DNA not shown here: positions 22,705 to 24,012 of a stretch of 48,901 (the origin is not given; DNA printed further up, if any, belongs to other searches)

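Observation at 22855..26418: Overlapping four-gene operon: PPAT-DPCK fusion / HD hydrolase / minimal non-RD Ser-Thr kinase / vWA protein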

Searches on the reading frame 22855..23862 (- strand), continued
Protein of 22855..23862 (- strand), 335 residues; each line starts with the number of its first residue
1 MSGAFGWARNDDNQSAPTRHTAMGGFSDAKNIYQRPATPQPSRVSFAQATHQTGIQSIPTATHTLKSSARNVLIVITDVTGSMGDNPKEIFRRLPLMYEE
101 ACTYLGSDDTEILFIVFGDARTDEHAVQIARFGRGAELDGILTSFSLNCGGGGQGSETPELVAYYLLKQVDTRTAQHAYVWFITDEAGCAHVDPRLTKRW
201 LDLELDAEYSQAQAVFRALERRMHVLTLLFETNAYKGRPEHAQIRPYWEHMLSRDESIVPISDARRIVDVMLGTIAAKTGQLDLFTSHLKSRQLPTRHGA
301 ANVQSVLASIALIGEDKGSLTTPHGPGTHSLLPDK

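Call 86: search_protein_families(library=pfam, proteins=[L096:8117-9163:+, L098:8040-9044:+, L099:8045-9154:+, L098:6482-6985:+, L096:5997-6986:+, L096:9230-10243:+, L096:10256-11098:+], max_evalue=0.01)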
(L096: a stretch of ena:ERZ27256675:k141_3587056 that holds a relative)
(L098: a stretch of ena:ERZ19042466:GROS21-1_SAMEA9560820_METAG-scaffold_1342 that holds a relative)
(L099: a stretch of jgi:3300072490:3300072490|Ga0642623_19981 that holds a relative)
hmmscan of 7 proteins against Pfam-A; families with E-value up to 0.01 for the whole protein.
L096:8117-9163:+ (348 aa): 1 family
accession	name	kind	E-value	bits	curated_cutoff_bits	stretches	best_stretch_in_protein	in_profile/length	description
PF00224.27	PK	-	8.5e-10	38.7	30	1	167-248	188-269/328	Pyruvate kinase, barrel domain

L098:8040-9044:+ (334 aa): 1 family
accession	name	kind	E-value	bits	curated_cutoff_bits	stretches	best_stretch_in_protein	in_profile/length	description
PF00224.27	PK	-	0.00064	19.3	30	1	163-264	192-297/328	Pyruvate kinase, barrel domain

L099:8045-9154:+ (369 aa): 1 family
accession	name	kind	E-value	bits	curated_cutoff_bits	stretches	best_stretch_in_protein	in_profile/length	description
PF00224.27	PK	-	4.8e-08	32.9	30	1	204-290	182-269/328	Pyruvate kinase, barrel domain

L098:6482-6985:+ (167 aa): 0 families

L096:5997-6986:+ (329 aa): 6 families
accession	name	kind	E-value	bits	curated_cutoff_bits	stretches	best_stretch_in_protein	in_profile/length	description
PF00069.31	Pkinase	-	2.9e-27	96.2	31.7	1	73-299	1-254/263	Protein kinase domain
PF07714.23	PK_Tyr_Ser-Thr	-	1.2e-11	44.9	23.1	1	84-258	12-194/258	Protein tyrosine and serine/threonine kinase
PF01636.29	APH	-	1.6e-07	31.8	23.2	1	190-222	170-202/239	Phosphotransferase enzyme family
PF01163.29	RIO1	-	4e-06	27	22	1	108-215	48-149/187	RIO domain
PF00226.36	DnaJ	-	7.7e-05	23.2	27.8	1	4-56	1-61/63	DnaJ domain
PF03109.22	ABC1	-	0.0003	20.4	22.9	1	144-216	143-213/244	ABC1 atypical kinase-like domain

L096:9230-10243:+ (337 aa): 2 families
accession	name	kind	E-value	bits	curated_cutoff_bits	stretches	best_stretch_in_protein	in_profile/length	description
PF07728.20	AAA_5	-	2.2e-13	50.9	22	1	91-224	2-138/139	AAA domain (dynein-related subfamily)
PF00004.35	AAA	-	0.0012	19.8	21.2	1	92-167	2-73/131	ATPase family associated with various cellular activities (AAA)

L096:10256-11098:+ (280 aa): 1 family
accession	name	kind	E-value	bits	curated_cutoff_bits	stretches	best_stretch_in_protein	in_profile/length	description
PF23822.1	DUF7192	-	6.8e-33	114.6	27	1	23-243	30-259/281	Domain of unknown function (DUF7192)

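Call 88: search_dna_similar(query=P0365, collection=phages, mode=protein, max_evalue=0.00001, max_rows=25)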
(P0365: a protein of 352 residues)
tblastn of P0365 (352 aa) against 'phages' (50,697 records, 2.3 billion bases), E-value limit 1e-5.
Records with a match: 136; places in all: 136; records where one place covers at least 80% of the query: 1.
Best place of each record, by identity: <60% 136.
By first word of the organism name: Mycobacterium 134; uncultured 1; Mycolicibacterium 1.
By host as written in the record: Mycobacterium smegmatis mc2 155 102; Mycobacterium smegmatis mc#155 14; Mycobacterium sp. 6; - 5; Mycobacterium smegmatius mc2 155 3; Mycobacterium smegmatis SN2 2; Mycobacterium 2; Mycobacterium smegmatis mc2155 1; and 1 more.
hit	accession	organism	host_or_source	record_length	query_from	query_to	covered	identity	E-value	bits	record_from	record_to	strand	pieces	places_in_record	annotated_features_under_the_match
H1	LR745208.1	uncultured phage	metagenomic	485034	1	286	81%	36.8%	1e-41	160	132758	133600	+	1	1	record has no annotation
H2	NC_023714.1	Mycobacterium phage LinStu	Mycobacterium smegmatis mc2 155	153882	58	260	58%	27.9%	1e-6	57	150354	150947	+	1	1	258: hypothetical protein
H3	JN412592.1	Mycobacterium phage LinStu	Mycobacterium smegmatis mc2 155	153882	58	260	58%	27.9%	1e-6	57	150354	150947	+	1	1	258: hypothetical protein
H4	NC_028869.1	Mycobacterium phage HyRo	Mycobacterium smegmatis mc2 155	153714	58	260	58%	27.9%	1e-6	56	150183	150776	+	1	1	hypothetical protein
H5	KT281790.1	Mycobacterium phage HyRo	Mycobacterium smegmatis mc2 155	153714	58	260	58%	27.9%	1e-6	56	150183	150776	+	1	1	hypothetical protein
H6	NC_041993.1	Mycobacterium phage Sebata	Mycobacterium smegmatis mc2 155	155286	58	260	58%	27.9%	1e-6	56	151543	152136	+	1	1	261: hypothetical protein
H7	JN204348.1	Mycobacterium phage Sebata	Mycobacterium smegmatis mc2 155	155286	58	260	58%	27.9%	1e-6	56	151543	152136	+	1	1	261: hypothetical protein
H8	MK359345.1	Mycobacterium phage QBert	Mycobacterium smegmatis mc2 155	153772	58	260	58%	27.9%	2e-6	56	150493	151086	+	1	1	254: hypothetical protein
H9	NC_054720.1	Mycobacterium phage QBert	Mycobacterium smegmatis mc2 155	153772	58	260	58%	27.9%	2e-6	56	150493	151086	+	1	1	254: hypothetical protein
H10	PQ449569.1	Mycobacterium phage JayJay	Mycobacterium smegmatis mc2155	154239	58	260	58%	27.9%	2e-6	56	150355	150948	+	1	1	261: hypothetical protein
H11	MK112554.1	Mycobacterium phage TinyTim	Mycobacterium smegmatis mc2 155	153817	58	260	58%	27.9%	2e-6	56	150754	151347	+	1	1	260: hypothetical protein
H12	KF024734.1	Mycobacterium phage Shrimp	Mycobacterium smegmatis mc2 155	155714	58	260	58%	27.9%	2e-6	56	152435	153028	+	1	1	264: hypothetical protein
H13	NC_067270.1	Mycobacterium phage I3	Mycobacterium smegmatis SN2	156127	58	260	58%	27.9%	5e-6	54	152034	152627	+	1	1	271: hypothetical protein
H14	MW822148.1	Mycobacterium phage I3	Mycobacterium smegmatis SN2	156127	58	260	58%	27.9%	5e-6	54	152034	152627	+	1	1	271: hypothetical protein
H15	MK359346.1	Mycobacterium phage NoodleTree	Mycobacterium smegmatis mc2 155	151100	58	260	58%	27.9%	5e-6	54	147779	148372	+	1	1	258: hypothetical protein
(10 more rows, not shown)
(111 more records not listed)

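Call 89: search_dna_similar(query=window:22855-23862:-, collection=phages, mode=protein, max_evalue=0.00001, max_rows=25)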
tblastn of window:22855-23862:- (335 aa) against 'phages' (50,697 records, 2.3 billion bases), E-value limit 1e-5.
Records with a match: 142; places in all: 142; records where one place covers at least 80% of the query: 0.
Best place of each record, by identity: <60% 142.
By first word of the organism name: Mycobacterium 140; uncultured 1; Mycolicibacterium 1.
By host as written in the record: Mycobacterium smegmatis mc2 155 107; Mycobacterium smegmatis mc#155 15; Mycobacterium sp. 6; - 5; Mycobacterium smegmatius mc2 155 3; Mycobacterium 2; Mycobacterium smegmatis SN2 2; Mycobacterium smegmatis mc2155 1; and 1 more.
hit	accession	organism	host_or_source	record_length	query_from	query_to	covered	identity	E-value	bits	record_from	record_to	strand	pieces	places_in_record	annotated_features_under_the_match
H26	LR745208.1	uncultured phage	metagenomic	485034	73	293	66%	29.7%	1e-18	92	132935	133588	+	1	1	record has no annotation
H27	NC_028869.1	Mycobacterium phage HyRo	Mycobacterium smegmatis mc2 155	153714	73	271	59%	24.6%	7e-11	69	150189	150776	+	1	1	hypothetical protein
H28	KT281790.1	Mycobacterium phage HyRo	Mycobacterium smegmatis mc2 155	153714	73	271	59%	24.6%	7e-11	69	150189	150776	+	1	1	hypothetical protein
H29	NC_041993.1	Mycobacterium phage Sebata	Mycobacterium smegmatis mc2 155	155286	73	271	59%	24.6%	7e-11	69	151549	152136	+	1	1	261: hypothetical protein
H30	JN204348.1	Mycobacterium phage Sebata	Mycobacterium smegmatis mc2 155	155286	73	271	59%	24.6%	7e-11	69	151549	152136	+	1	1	261: hypothetical protein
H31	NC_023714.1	Mycobacterium phage LinStu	Mycobacterium smegmatis mc2 155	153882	73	271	59%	24.6%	1e-10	69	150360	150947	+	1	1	258: hypothetical protein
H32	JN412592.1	Mycobacterium phage LinStu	Mycobacterium smegmatis mc2 155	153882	73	271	59%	24.6%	1e-10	69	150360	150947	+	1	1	258: hypothetical protein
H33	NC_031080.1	Mycobacterium phage Tonenili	Mycobacterium smegmatis mc2 155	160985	73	271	59%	24.1%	9e-11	69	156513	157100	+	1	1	hypothetical protein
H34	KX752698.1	Mycobacterium phage Tonenili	Mycobacterium smegmatis mc2 155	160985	73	271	59%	24.1%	9e-11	69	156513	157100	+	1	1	hypothetical protein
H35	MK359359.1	Mycobacterium phage Colt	Mycobacterium smegmatis mc2 155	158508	73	271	59%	24.1%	2e-10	68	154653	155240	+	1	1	252: hypothetical protein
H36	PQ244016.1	Mycobacterium phage Blubba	Mycobacterium smegmatis mc2 155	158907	73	271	59%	24.1%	2e-10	68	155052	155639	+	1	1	249: hypothetical protein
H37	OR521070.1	Mycobacterium phage SrishMeg2525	Mycobacterium smegmatis mc#155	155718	73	271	59%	24.1%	2e-10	68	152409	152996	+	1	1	260: hypothetical protein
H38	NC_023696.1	Mycobacterium phage Dandelion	Mycobacterium smegmatis mc2 155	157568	73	271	59%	24.1%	2e-10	67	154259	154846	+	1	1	268: hypothetical protein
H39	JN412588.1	Mycobacterium phage Dandelion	Mycobacterium smegmatis mc2 155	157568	73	271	59%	24.1%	2e-10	67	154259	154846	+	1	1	268: hypothetical protein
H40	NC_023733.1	Mycobacterium phage MoMoMixon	Mycobacterium smegmatis mc2 155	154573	73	271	59%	24.1%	2e-10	67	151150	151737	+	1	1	257: hypothetical protein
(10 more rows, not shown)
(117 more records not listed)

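Call 90: get_annotated_region(hit=H29, flank=5000)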
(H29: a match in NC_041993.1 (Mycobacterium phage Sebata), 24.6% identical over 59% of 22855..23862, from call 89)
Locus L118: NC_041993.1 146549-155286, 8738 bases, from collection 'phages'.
description: Mycobacterium phage Sebata, complete genome.
organism: Mycobacterium phage Sebata (NCBI taxid 1052672)
taxonomy: Viruses; Duplodnaviria; Heunggongvirae; Uroviricota; Caudoviricetes; Ceeclamvirinae; Bixzunavirus; Bixzunavirus sebata
host: Mycobacterium smegmatis mc2 155; source: soil; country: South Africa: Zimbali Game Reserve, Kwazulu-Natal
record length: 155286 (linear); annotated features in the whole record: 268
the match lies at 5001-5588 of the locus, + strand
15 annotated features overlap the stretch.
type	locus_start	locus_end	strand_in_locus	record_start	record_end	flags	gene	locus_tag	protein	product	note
CDS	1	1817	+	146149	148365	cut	253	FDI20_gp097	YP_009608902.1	hypothetical protein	-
CDS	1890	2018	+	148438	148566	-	254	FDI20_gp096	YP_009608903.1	hypothetical protein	-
CDS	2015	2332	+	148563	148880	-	255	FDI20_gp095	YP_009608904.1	hypothetical protein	-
CDS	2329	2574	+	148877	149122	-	256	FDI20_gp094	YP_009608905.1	hypothetical protein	-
CDS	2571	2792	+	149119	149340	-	257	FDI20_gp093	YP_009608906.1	hypothetical protein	-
CDS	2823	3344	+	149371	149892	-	258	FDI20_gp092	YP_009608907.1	polynucleotide kinase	Pnk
CDS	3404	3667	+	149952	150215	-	259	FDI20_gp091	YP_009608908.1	hypothetical protein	-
CDS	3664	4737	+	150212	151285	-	260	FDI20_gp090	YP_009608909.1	kinase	Ser/Thr kinase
CDS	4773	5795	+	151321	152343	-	261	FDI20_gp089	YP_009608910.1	hypothetical protein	-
CDS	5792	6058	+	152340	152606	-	262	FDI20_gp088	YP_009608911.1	hypothetical protein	-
CDS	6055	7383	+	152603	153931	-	263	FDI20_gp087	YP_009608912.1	2-aminooxy adenylosuccinate synthetase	PurA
CDS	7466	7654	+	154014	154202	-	264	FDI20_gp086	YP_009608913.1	hypothetical protein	-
CDS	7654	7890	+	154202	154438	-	265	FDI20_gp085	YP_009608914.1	hypothetical protein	-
CDS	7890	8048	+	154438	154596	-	266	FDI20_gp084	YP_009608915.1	hypothetical protein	-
misc_feature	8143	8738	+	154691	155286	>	-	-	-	-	hypothetical protein; PBI_SEBATA_26; circularly permutated genome; the cohesive ends of the phage virion DNA are joined ...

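Call 103: search_protein_families(library=ncbifam, proteins=[L001:3804-5036:-, L001:16487-16984:-, L004:9112-9669:-, L096:8117-9163:+], max_evalue=0.001)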
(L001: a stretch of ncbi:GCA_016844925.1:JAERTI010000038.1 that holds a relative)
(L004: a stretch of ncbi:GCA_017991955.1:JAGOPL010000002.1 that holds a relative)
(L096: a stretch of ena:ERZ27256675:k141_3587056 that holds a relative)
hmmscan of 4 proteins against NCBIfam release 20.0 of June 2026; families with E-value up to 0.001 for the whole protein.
L001:3804-5036:- (410 aa): 2 families
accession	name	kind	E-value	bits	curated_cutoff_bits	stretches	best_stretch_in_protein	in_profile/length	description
TIGR00482.1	TIGR00482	equivalog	2.5e-05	24.4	112.45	1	243-283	1-42/194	nicotinate (nicotinamide) nucleotide adenylyltransferase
TIGR00125.1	cyt_tran_rel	domain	0.00011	22.3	27.7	1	242-261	2-21/65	adenylyltransferase/cytidyltransferase family protein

L001:16487-16984:- (165 aa): 16 families
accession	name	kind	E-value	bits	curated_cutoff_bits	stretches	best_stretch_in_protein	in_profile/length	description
NF002243.0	PRK01153.1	subfamily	2.2e-32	112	127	1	6-164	3-163/175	nicotinamide-nucleotide adenylyltransferase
TIGR01527.1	arch_NMN_Atrans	equivalog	3.7e-28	98.2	181.2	1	6-164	2-162/167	nicotinamide-nucleotide adenylyltransferase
NF003789.0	PRK05379.2-1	equivalog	1.3e-13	50.7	355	1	4-157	8-169/312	bifunctional nicotinamide mononucleotide adenylyltransferase/ADP-ribose pyrophosphatase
NF003786.0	PRK05379.1-2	equivalog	2e-13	50.3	397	1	7-100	18-109/354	bifunctional nicotinamide-nucleotide adenylyltransferase/Nudix hydroxylase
NF003791.0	PRK05379.2-3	equivalog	7e-13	48.5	409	1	6-157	8-169/340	bifunctional nicotinamide-nucleotide adenylyltransferase/Nudix hydroxylase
NF003790.0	PRK05379.2-2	equivalog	1.8e-11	43.7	403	1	5-92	21-108/354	bifunctional nicotinamide mononucleotide adenylyltransferase/ADP-ribose pyrophosphatase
TIGR00125.1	cyt_tran_rel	domain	3.3e-11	43.2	27.7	1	6-66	2-63/65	adenylyltransferase/cytidyltransferase family protein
NF010365.0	PRK13793.1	equivalog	1.5e-10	41.1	198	1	7-93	8-91/196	nicotinate-nicotinamide nucleotide adenylyltransferase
NF003788.0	PRK05379.1-5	equivalog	2.5e-10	40.2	354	1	7-67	9-69/351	bifunctional nicotinamide-nucleotide adenylyltransferase/Nudix hydroxylase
NF003787.0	PRK05379.1-4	equivalog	8.7e-10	38.1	449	1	7-67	13-73/346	bifunctional nicotinamide-nucleotide adenylyltransferase/Nudix hydroxylase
TIGR00482.1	TIGR00482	equivalog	1.3e-09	38.4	112.45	1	7-69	1-65/194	nicotinate (nicotinamide) nucleotide adenylyltransferase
NF000839.0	PRK00071.1-1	equivalog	7.7e-09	35.8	187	1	5-68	8-72/219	nicotinate-nucleotide adenylyltransferase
TIGR01510.1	coaD_prev_kdtB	equivalog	1.1e-08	35.2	103.3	1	6-65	2-58/155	pantetheine-phosphate adenylyltransferase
NF003785.0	PRK05379.1-1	equivalog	1.1e-08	34.7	418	1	7-78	6-75/347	bifunctional nicotinamide-nucleotide adenylyltransferase/Nudix hydroxylase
TIGR01526.1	nadR_NMN_Atrans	equivalog_domain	1.6e-06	27.6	341.15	1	5-136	3-145/325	nicotinamide-nucleotide adenylyltransferase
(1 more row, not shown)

L004:9112-9669:- (185 aa): 14 families
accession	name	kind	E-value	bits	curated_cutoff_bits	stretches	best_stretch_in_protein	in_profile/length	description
NF003789.0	PRK05379.2-1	equivalog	5e-16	58.6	355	1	5-156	3-154/312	bifunctional nicotinamide mononucleotide adenylyltransferase/ADP-ribose pyrophosphatase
NF003786.0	PRK05379.1-2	equivalog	1.2e-15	57.6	397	1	12-152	17-160/354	bifunctional nicotinamide-nucleotide adenylyltransferase/Nudix hydroxylase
NF003787.0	PRK05379.1-4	equivalog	8.7e-15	54.5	449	1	5-157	5-158/346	bifunctional nicotinamide-nucleotide adenylyltransferase/Nudix hydroxylase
NF002243.0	PRK01153.1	subfamily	1.6e-14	53.9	127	1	14-112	5-107/175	nicotinamide-nucleotide adenylyltransferase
NF003788.0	PRK05379.1-5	equivalog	3.1e-13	49.7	354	1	12-153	8-152/351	bifunctional nicotinamide-nucleotide adenylyltransferase/Nudix hydroxylase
TIGR01527.1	arch_NMN_Atrans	equivalog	1.6e-12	47.3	181.2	1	14-99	4-93/167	nicotinamide-nucleotide adenylyltransferase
NF003791.0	PRK05379.2-3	equivalog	7.7e-11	41.8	409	1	12-156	8-151/340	bifunctional nicotinamide-nucleotide adenylyltransferase/Nudix hydroxylase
NF003790.0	PRK05379.2-2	equivalog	2.8e-10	39.8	403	1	12-171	22-182/354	bifunctional nicotinamide mononucleotide adenylyltransferase/ADP-ribose pyrophosphatase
TIGR01526.1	nadR_NMN_Atrans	equivalog_domain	9e-08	31.7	341.15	1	14-98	6-96/325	nicotinamide-nucleotide adenylyltransferase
NF010365.0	PRK13793.1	equivalog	2.4e-06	27.3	198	1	13-122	8-119/196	nicotinate-nicotinamide nucleotide adenylyltransferase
TIGR00125.1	cyt_tran_rel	domain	4.3e-06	26.8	27.7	1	14-67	4-58/65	adenylyltransferase/cytidyltransferase family protein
NF003785.0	PRK05379.1-1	equivalog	2.7e-05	23.5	418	1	14-65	7-58/347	bifunctional nicotinamide-nucleotide adenylyltransferase/Nudix hydroxylase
TIGR00482.1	TIGR00482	equivalog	7.1e-05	22.9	112.45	0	14-96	2-84/194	nicotinate (nicotinamide) nucleotide adenylyltransferase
NF001985.0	PRK00777.1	subfamily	0.00057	20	104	0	15-70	10-67/157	pantetheine-phosphate adenylyltransferase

L096:8117-9163:+ (348 aa): 6 families
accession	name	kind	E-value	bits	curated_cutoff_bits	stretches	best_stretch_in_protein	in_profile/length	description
NF004491.0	PRK05826.1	subfamily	1.8e-11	43.2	432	1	157-248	176-268/477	pyruvate kinase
TIGR01064.1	pyruv_kin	equivalog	3e-10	39.2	306.4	1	158-248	174-265/476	pyruvate kinase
NF004886.0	PRK06247.1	subfamily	4.9e-07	28.8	623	1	173-246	191-261/476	pyruvate kinase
NF006664.0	PRK09206.1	equivalog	1.3e-05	24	686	1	182-252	199-270/470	pyruvate kinase PykF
NF004978.0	PRK06354.1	subfamily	0.00015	20.3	462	1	174-239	197-264/590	pyruvate kinase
NF011314.0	PRK14725.1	equivalog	0.00017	20.1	642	1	174-244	450-526/614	pyruvate kinase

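Call 104: search_protein_families(library=phrogs, proteins=[window:22855-23862:-, L096:5997-6986:+, L096:7001-8059:+, L096:8117-9163:+, L118:4773-5795:+], max_evalue=0.001)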
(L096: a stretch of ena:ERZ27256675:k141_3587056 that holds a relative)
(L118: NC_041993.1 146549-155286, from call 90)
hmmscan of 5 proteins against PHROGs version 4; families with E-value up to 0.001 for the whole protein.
window:22855-23862:- (335 aa): 1 family
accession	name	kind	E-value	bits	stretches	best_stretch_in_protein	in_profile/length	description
phrog_2971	-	unknown function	9.9e-18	65.5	1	73-314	89-326/352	-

L096:5997-6986:+ (329 aa): 2 families
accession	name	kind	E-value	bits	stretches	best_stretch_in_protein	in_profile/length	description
phrog_2361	-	other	7.3e-24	85.5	1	72-298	14-257/415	serine-threonine kinase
phrog_3043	-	other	3.8e-07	30.7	1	168-267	201-304/376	kinase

L096:7001-8059:+ (352 aa): 1 family
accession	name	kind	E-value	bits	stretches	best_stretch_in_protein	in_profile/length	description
phrog_2971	-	unknown function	1e-11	45.7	1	32-267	62-292/352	-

L096:8117-9163:+ (348 aa): 1 family
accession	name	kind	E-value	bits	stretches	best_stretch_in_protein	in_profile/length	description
phrog_25828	-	unknown function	9.7e-05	21.9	1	163-249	208-295/500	-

L118:4773-5795:+ (340 aa): 1 family
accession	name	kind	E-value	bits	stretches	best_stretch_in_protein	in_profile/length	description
phrog_2971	-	unknown function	7.9e-228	756.5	1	1-340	13-352/352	-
